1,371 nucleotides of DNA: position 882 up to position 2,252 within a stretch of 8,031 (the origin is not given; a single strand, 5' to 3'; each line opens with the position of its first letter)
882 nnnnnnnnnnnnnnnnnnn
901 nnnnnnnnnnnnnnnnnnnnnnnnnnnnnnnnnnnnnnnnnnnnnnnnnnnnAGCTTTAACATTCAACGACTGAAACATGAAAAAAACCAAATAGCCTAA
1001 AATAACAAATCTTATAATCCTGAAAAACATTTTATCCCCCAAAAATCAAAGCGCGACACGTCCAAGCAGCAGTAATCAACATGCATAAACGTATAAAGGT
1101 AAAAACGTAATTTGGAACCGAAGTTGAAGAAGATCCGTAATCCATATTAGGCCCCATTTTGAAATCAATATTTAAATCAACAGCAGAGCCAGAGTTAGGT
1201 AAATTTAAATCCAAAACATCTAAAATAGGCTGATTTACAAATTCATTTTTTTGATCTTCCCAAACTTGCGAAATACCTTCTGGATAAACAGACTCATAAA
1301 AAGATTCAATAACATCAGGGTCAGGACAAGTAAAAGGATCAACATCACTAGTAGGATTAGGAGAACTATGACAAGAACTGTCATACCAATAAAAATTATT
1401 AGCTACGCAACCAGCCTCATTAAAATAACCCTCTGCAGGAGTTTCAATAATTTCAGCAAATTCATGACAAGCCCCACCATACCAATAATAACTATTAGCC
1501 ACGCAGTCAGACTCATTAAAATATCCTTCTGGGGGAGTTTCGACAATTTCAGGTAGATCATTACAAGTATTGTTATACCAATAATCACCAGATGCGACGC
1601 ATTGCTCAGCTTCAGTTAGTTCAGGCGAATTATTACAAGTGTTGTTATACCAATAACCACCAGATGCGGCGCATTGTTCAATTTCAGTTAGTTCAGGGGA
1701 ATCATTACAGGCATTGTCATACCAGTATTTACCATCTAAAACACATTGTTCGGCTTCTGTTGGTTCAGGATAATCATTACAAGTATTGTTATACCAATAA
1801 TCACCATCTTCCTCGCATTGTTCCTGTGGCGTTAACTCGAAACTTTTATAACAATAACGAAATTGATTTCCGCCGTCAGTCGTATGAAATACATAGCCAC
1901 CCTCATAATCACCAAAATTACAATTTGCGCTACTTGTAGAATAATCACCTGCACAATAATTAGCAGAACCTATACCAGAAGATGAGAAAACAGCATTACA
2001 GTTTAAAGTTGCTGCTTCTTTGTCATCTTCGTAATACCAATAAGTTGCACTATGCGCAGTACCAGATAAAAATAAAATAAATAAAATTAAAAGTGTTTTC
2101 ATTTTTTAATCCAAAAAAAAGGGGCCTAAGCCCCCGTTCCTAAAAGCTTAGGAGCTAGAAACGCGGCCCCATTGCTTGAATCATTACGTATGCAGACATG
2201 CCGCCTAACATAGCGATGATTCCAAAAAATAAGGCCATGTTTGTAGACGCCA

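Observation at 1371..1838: An array of six Cys-x5-YWY-x3-Cys mini-modules with acidic P/E/T linkers lies inside pIII paralog A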

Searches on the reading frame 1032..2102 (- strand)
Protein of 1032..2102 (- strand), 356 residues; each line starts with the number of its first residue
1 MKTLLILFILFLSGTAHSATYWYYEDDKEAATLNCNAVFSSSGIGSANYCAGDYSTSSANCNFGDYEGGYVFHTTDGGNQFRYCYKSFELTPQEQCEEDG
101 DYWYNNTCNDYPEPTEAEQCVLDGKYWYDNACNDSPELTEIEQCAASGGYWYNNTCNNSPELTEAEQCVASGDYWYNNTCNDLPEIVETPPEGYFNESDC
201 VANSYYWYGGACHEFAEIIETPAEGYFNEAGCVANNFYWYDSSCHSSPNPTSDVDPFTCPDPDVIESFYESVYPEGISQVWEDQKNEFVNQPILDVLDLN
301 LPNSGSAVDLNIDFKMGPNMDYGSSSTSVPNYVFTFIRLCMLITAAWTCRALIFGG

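Call 4: search_protein_families(library=pfam, proteins=[window:1032-2102:-], max_evalue=10)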
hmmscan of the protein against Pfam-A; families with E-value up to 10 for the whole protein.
window:1032-2102:- (356 aa): 1 family
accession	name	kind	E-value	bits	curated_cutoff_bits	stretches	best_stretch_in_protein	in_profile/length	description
PF22078.1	Ribosomal_bL9m_C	-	0.95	9.9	27.7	0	164-184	57-77/86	Large ribosomal subunit protein bL9m C-terminal domain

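Call 6: search_protein_families(library=phrogs, proteins=[window:1032-2102:-], max_evalue=0.01)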
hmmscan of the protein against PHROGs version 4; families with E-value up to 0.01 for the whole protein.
window:1032-2102:- (356 aa): 4 families
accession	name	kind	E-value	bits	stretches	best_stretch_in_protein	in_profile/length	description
phrog_31956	-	unknown function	4e-21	76.7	1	257-356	496-596/596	-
phrog_4544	-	unknown function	3.5e-17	63.6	1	251-355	394-501/501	-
phrog_19407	-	unknown function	2e-12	47.8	1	263-356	428-522/522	-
phrog_32337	-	unknown function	0.0032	18.5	0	157-175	21-39/61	-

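Call 7: search_protein_families(library=ncbifam, proteins=[window:1032-2102:-], max_evalue=10)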
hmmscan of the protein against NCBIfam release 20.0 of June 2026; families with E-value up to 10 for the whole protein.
window:1032-2102:- (356 aa): 0 families

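Call 8: find_homologous_proteins(query=window:1032-2102:-, max_evalue=0.001)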
Query window:1032-2102:- (356 aa): 7 proteins with E <= 0.001 among 2602 candidates.
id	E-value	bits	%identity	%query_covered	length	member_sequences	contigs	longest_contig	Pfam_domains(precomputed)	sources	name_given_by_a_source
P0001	2.0e-250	849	100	100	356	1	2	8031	-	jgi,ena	-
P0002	4.2e-45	173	40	56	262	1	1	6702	-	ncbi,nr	ncbi:MAG: hypothetical protein JKY01_08990 [Pseudomonadales bacterium]|nr:hypothetical protein [Pseu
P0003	5.2e-18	84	35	53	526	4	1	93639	PF07705.18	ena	-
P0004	3.5e-14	71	33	50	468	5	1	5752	-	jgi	jgi:hypothetical protein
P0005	8.6e-14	70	31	60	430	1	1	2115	-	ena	-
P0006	1.8e-11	62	33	44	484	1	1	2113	-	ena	-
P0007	6.1e-8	50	43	19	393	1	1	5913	PF07705.18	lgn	-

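Call 10: search_protein_families(library=pfam, proteins=[P0002, P0003, P0004, P0005, P0006, P0007], max_evalue=1)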
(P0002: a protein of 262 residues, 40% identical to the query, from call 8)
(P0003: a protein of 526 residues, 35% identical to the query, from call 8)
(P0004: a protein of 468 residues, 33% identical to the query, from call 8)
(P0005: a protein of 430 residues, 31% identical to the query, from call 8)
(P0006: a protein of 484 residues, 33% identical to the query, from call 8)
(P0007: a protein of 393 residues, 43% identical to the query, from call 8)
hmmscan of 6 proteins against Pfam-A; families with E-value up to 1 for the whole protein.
P0002 (262 aa): 1 family
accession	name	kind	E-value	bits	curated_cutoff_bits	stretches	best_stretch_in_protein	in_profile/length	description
PF05838.17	Glyco_hydro_108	-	0.4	11.7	21.2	0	89-108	55-74/85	Glycosyl hydrolase 108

P0003 (526 aa): 2 families
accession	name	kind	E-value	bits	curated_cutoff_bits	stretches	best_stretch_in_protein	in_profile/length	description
PF07705.17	CARDB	-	9e-15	55.2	22.7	1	425-521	1-100/101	CARDB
PF10008.16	DUF2251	-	0.026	15.2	25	0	238-266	18-46/94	Uncharacterized protein conserved in bacteria (DUF2251)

P0004 (468 aa): 0 families

P0005 (430 aa): 2 families
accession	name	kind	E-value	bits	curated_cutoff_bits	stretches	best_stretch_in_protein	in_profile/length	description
PF07705.17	CARDB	-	0.015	16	22.7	1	345-419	17-95/101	CARDB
PF23052.1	KH_N4BP1_2nd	-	0.061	13.8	27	1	4-67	47-107/120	N4BP1, second type I KH-domain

P0006 (484 aa): 1 family
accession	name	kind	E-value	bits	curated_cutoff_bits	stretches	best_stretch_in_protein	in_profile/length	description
PF23052.1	KH_N4BP1_2nd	-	0.1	13.1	27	1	4-66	48-107/120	N4BP1, second type I KH-domain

P0007 (393 aa): 1 family
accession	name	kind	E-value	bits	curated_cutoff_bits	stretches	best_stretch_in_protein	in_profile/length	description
PF07705.17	CARDB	-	4.8e-08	33.6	22.7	1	289-391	2-99/101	CARDB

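Call 13: find_encoding_contigs(protein=P0002, flank=10000, max_places=3)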
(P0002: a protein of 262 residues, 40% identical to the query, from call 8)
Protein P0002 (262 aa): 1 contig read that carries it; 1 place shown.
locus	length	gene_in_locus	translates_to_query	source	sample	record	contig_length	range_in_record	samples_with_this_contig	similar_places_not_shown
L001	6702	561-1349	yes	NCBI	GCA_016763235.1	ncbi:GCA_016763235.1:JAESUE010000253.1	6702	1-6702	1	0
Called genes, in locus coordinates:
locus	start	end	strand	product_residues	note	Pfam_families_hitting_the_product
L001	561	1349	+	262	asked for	-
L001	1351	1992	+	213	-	-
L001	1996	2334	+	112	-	PF10734:DUF2523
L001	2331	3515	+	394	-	PF05707:Zot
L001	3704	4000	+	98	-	-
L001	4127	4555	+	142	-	-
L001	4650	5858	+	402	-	PF05144:Phage_CRI, PF05155:G2P_X_C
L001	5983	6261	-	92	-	-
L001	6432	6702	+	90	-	PF02303:Phage_DNA_bind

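Call 14: find_encoding_contigs(protein=P0001, flank=10000, max_places=4)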
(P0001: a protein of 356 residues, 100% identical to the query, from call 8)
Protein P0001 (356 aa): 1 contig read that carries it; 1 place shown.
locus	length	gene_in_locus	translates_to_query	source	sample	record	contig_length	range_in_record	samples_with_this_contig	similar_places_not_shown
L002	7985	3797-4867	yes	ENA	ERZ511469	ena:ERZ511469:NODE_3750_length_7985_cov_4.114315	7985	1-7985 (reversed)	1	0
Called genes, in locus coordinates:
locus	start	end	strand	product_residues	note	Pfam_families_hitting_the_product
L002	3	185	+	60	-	?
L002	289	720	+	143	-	-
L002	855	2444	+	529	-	PF01446:Rep_1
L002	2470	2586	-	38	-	-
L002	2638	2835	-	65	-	-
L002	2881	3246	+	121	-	PF07459:CTX_RstB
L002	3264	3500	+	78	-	-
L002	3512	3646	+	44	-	-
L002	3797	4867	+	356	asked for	-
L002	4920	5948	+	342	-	-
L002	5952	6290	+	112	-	PF10734:DUF2523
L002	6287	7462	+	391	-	PF05707:Zot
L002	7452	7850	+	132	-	-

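Call 21: search_solved_structures(query=window:1032-2102:-, max_evalue=10, show_alignments=2)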
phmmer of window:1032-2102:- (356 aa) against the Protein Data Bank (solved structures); distinct sequences matched with E-value up to 10: 0.

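Call 25: find_encoding_contigs(protein=P0003, flank=8000, max_places=2)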
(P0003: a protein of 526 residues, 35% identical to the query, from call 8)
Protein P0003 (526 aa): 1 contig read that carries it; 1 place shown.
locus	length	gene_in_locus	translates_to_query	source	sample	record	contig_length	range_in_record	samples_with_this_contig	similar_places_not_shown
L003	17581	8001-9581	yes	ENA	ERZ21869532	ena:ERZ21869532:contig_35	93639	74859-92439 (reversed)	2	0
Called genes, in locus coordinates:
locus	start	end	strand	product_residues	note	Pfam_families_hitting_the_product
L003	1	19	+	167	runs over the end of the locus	PF08299:Bac_DnaA_C (weak)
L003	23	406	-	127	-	PF13495:Phage_int_SAM_4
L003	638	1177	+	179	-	-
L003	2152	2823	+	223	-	PF20594:DUF6794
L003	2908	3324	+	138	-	-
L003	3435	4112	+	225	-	PF01844:HNH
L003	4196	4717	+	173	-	-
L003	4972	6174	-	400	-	PF13487:HD_5, PF01966:HD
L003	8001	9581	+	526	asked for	PF07705:CARDB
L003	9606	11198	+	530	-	-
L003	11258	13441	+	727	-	-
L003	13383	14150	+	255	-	-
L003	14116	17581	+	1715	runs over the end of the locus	-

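Call 26: find_related_loci(query=window:1032-2102:-, collection=viral_contigs, flank=6000)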
Query window:1032-2102:- (356 aa) in viral_contigs; peptide patterns used: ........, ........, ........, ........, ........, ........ (x = any residue, [..] = any of these).
5 stretches matched a pattern, but none encodes a relative of the query by tblastn (E <= 1e-3).

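Call 27: predict_structure(protein=window:1032-2102:-)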
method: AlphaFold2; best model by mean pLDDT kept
length: 356 residues; sequences in the alignment: 1
mean_pLDDT: 49.2   pTM: 0.22
mean pLDDT of the five models: 49.2, 43.2, 41.0, 40.6, 38.8
residues with pLDDT >= 90: 4; 70-90: 66; 50-70: 42; < 50: 244
segments of 3 or more residues with pLDDT < 50: 10-87, 184-309, 311-323, 325-332, 338-340, 345-356
pLDDT, mean of each block of 10 residues (from residue 1): 52 41 38 38 36 40 40 42 49 83 89 85 83 77 73 71 64 67 46 37 41 38 30 32 29 34 37 37 36 33 45 41 45 50 47 40
secondary structure, 60 per line:
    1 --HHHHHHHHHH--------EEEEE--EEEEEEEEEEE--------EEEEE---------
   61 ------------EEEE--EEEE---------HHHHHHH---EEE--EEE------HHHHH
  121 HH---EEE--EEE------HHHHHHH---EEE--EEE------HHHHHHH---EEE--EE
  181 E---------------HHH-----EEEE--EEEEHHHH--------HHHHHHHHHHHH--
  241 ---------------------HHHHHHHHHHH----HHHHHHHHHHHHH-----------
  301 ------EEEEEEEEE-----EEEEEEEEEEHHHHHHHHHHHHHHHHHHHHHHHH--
elements in order: H3-12 E21-25 E28-38 E47-51 E73-76 E79-82 H92-98 E102-104 E107-109 H116-122 E126-128 E131-133 H140-146 E150-152 E155-157 H164-170 E174-176 E179-181 E205-208 E211-214 H215-218 H227-238 H262-272 H277-289 E307-315 E321-330 H331-354

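Call 34: search_protein_families(library=pfam, alignment_id=A2, max_evalue=0.001)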
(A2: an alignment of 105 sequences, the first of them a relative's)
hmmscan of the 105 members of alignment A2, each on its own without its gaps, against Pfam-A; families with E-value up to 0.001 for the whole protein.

A. member 1, P0002 (262 aa): 0 families

B. families by the number of members that match (of 105 scanned): 40 families (the first 25 are shown)
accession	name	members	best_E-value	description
PF07705.17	CARDB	4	9e-15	CARDB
PF00801.26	PKD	4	3.5e-14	PKD domain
PF07603.17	Lcl_C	3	2.6e-62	Lcl C-terminal domain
PF18911.6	PKD_4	3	3e-19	PKD domain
PF00057.23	Ldl_recept_a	3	2.3e-05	Low-density lipoprotein receptor domain class A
PF18998.6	Flg_new_2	2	1.2e-95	Divergent InlB B-repeat domain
PF03816.19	LytR_cpsA_psr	2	3.4e-39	LytR_cpsA_psr family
PF19030.6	TSP1_ADAMTS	2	5.9e-22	Thrombospondin type 1 domain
PF13290.12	CHB_HEX_C_1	2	7.8e-18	Chitobiase/beta-hexosaminidase C-terminal domain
PF13287.12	Fn3_assoc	2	1.8e-15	Fn3 associated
PF13570.13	Beta-prop_ACSF4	1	2.2e-56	Beta-alanine-activating enzyme, beta-propeller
PF01640.23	Peptidase_C10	1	2.4e-42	Peptidase C10 family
PF09603.15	Fib_succ_major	1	7.8e-33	Fibrobacter succinogenes major domain (Fib_succ_major)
PF13360.13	PQQ_2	1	1.6e-32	Outer membrane protein assembly factor BamB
PF18915.5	DUF5667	1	6.5e-17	Domain of unknown function (DUF5667)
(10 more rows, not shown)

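Call 35: search_protein_families(library=ncbifam, alignment_id=A2, max_evalue=0.001)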
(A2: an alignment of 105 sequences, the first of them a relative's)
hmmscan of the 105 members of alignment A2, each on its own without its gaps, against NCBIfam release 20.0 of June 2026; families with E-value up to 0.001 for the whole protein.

A. member 1, P0002 (262 aa): 0 families

B. families by the number of members that match (of 105 scanned): 22 families
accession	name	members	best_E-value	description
NF051849.1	LCP_trans_Cps2A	2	7.1e-42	LCP family glycopolymer transferase CpsA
NF047591.1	ligase_LytR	2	5.9e-41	glycopolymer--peptidoglycan transferase LytR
NF006897.1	PRK09379.1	2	3.5e-40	polyisoprenyl-teichoic acid--peptidoglycan teichoic acid transferase TagU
TIGR00350.1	lytR_cpsA_psr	2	7.2e-34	LCP family glycopolymer transferase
NF047850.1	Lsa25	2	9.3e-12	surface adhesin Lsa25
TIGR02145.1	Fib_succ_major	1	1.2e-42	FISUMP domain-containing protein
NF053615.1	SerThrKinAfsKStmc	1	9.5e-34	protein serine/threonine kinase AfsK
TIGR03300.1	assembly_YfgL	1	1.6e-33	outer membrane protein assembly factor BamB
TIGR02543.1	List_Bact_rpt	1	6e-28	TIGR02543 family repeat protein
NF008351.0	PRK11138.1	1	5.1e-27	outer membrane protein assembly factor BamB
NF047494.1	Lepto_SBBP_lipo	1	6.6e-14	SBBP repeat beta-propeller lipoprotein, LipL53 family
NF012200.0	choice_anch_D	1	7.9e-08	choice-of-anchor D domain-containing protein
NF033662.1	acid_disulf_rpt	1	3.7e-06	acidic double-disulfide repeat-containing protein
NF047446.1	barrel_OmpL47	1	1.3e-05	OmpL47-type beta-barrel domain-containing protein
TIGR00864.1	PCC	1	3.6e-05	polycystin cation channel protein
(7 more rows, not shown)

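Call 37: search_protein_families(library=ncbifam, proteins=[P0003], max_evalue=1)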
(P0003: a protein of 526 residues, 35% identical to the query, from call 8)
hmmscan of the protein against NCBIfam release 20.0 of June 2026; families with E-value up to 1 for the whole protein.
P0003 (526 aa): 0 families

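Call 42: search_dna_similar(query=window:1032-2102:-, collection=phages, mode=protein, max_evalue=0.001, max_rows=25)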
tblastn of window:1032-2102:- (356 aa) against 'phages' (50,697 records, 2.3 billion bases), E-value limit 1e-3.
Records with a match: 15; places in all: 15; records where one place covers at least 80% of the query: 0.
Best place of each record, by identity: <60% 15.
By first word of the organism name: Vibrio 13; Phage 1; Pseudomonas 1.
By host as written in the record: Vibrio cholerae 5; - 2; Vibrio cholerae O139 strain ND1 2; Vibrio cyclitrophicus 10N.239.311.C11 2; Vibrio cyclitrophicus 10N.239.311.A09 2; Vibrio cyclitrophicus 10N.239.311.B03 1; Pseudomonas aeruginosa 1.
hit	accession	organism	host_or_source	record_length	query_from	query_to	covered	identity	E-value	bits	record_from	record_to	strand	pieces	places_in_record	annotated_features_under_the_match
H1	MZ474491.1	Phage silverpheasant213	cloacal swab from silver pheasant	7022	265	356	26%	34.4%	4e-9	64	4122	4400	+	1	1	hypothetical protein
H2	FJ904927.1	Vibrio phage VEJ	Vibrio cholerae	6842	258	356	28%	30.5%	2e-5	53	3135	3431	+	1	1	minor capsid protein | ribosome_binding_site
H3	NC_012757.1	Vibrio phage VEJ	Vibrio cholerae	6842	258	356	28%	30.5%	2e-5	53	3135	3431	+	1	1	minor capsid protein | ribosome_binding_site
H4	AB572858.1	Vibrio phage ND1-fs1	Vibrio cholerae O139 strain ND1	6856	258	356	28%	30.5%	2e-5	52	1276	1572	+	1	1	rstR: RstR protein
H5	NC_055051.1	Vibrio phage ND1-fs1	Vibrio cholerae O139 strain ND1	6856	258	356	28%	30.5%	2e-5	52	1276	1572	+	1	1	rstR: RstR protein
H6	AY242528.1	Vibrio phage VGJ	-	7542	258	356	28%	30.5%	2e-5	52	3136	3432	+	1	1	orf493: putative adsorption protein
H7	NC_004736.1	Vibrio phage VGJ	Vibrio cholerae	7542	258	356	28%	30.5%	2e-5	52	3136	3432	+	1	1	putative adsorption protein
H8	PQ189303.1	Vibrio phage 10N.239.311.C11_PE002B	Vibrio cyclitrophicus 10N.239.311.C11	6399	251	356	30%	27.5%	4e-4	48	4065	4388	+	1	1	hypothetical protein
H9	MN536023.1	Vibrio phage VP24-2_Ke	Vibrio cholerae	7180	258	356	28%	29.4%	5e-5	51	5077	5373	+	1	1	attachment protein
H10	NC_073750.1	Vibrio phage VP24-2_Ke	Vibrio cholerae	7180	258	356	28%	29.4%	5e-5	51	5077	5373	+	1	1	attachment protein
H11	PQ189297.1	Vibrio phage 10N.239.311.A09_PE002A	Vibrio cyclitrophicus 10N.239.311.A09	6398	258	356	28%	28.4%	9e-4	47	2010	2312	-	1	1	hypothetical protein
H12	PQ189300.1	Vibrio phage 10N.239.311.B03_PE002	Vibrio cyclitrophicus 10N.239.311.B03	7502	258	356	28%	28.4%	9e-4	47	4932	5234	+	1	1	hypothetical protein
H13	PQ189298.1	Vibrio phage 10N.239.311.A09_PE002B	Vibrio cyclitrophicus 10N.239.311.A09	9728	258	356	28%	28.4%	9e-4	47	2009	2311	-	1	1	hypothetical protein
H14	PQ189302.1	Vibrio phage 10N.239.311.C11_PE002A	Vibrio cyclitrophicus 10N.239.311.C11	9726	258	356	28%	28.4%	9e-4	47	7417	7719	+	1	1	hypothetical protein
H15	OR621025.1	Pseudomonas phage 17897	Pseudomonas aeruginosa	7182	265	353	25%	28.9%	7e-6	54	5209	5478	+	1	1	CoaA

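Call 49: fold_search(model_id=the predicted structure, library=pdb)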
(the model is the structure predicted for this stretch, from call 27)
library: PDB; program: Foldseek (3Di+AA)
matches with E <= 10: 28; with E <= 0.001: 0
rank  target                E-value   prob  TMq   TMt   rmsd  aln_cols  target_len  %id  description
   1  6i3r_MODEL_1_A        1.6e+00  0.03  0.08  0.10  47.6       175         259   12  Structure, dynamics and roX2-lncRNA binding of tandem double-stranded RNA binding domains dsRBD1/2 of Drosophi (released 2019-02-20)
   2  7fjd_d                4.2e+00  0.08  0.06  0.19  21.4        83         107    8  Cryo-EM structure of a membrane protein(WT) (released 2022-07-27)
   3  8rha_A                4.7e+00  0.10  0.07  0.26   6.9        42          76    5  HSPB7ACD C131S (released 2024-10-16)
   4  6vlz_V                5.7e+00  0.01  0.10  0.12  16.9       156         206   14  Structure of the human mitochondrial ribosome-EF-G1 complex (ClassI) (released 2020-08-05)
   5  9g6k_UG               6.0e+00  0.03  0.08  0.15  20.4       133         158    8  LSU structure derived from the LSU sample of the mitoribosome from T. gondii. (released 2024-12-11)
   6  5vug                  6.4e+00  0.04  0.05  0.07  16.6        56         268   14  Crystal Structure of Glycerophosphoryl Diester Phosphodiesterase Domain of Uncharacterized Protein Rv2277c from Mycobact (released 2017-06-14)
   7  9i5v_15               6.8e+00  0.12  0.08  0.47   4.5        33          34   15  70S P. gingivalis ribosome erm-delta-porN strain (released 2025-08-20)
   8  8rha_C                6.8e+00  0.10  0.07  0.28   6.6        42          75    5  HSPB7ACD C131S (released 2024-10-16)
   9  7otc_U                6.8e+00  0.02  0.08  0.19  13.4        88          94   19  Cryo-EM structure of an Escherichia coli 70S ribosome in complex with elongation factor G and the antibiotic Argyrin B (released 2022-05-11)
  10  5hyn_A                7.2e+00  0.06  0.10  0.07   9.9        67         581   16  Structure of Human Polycomb Repressive Complex 2 (PRC2) with oncogenic histone H3K27M peptide (released 2016-05-11)
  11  7jij_B                7.2e+00  0.03  0.09  0.28  23.6       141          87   13  ATP-bound AMP-activated protein kinase (released 2021-07-28)
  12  4agh                  7.7e+00  0.08  0.12  0.33   5.9        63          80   16  Structural features of ssDNA binding protein MoSub1 from Magnaporthe oryzae (released 2012-08-29)
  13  5ls6_A                7.7e+00  0.05  0.10  0.07  10.1        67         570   16  Structure of Human Polycomb Repressive Complex 2 (PRC2) with inhibitor (released 2017-02-22)
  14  3dsg_A                7.7e+00  0.03  0.06  0.16   6.7        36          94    8  XC1028 from Xanthomonas campestris Adopts a PilZ Domain-like Structure Yet with Trivial c-di-GMP Binding Activity (released 2009-05-19)
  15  4qfs_B                7.7e+00  0.02  0.08  0.17  30.2       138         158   11  Structure of AMPK in complex with Br2-A769662core activator and STAUROSPORINE inhibitor (released 2014-08-06)
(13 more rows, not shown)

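Call 52: find_related_loci(query=window:1032-2102:-, collection=metagenome_contigs, flank=6000)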
Query window:1032-2102:- (356 aa) in metagenome_contigs; peptide patterns used: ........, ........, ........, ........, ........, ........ (x = any residue, [..] = any of these).
11 stretches matched a pattern, but none encodes a relative of the query by tblastn (E <= 1e-3).
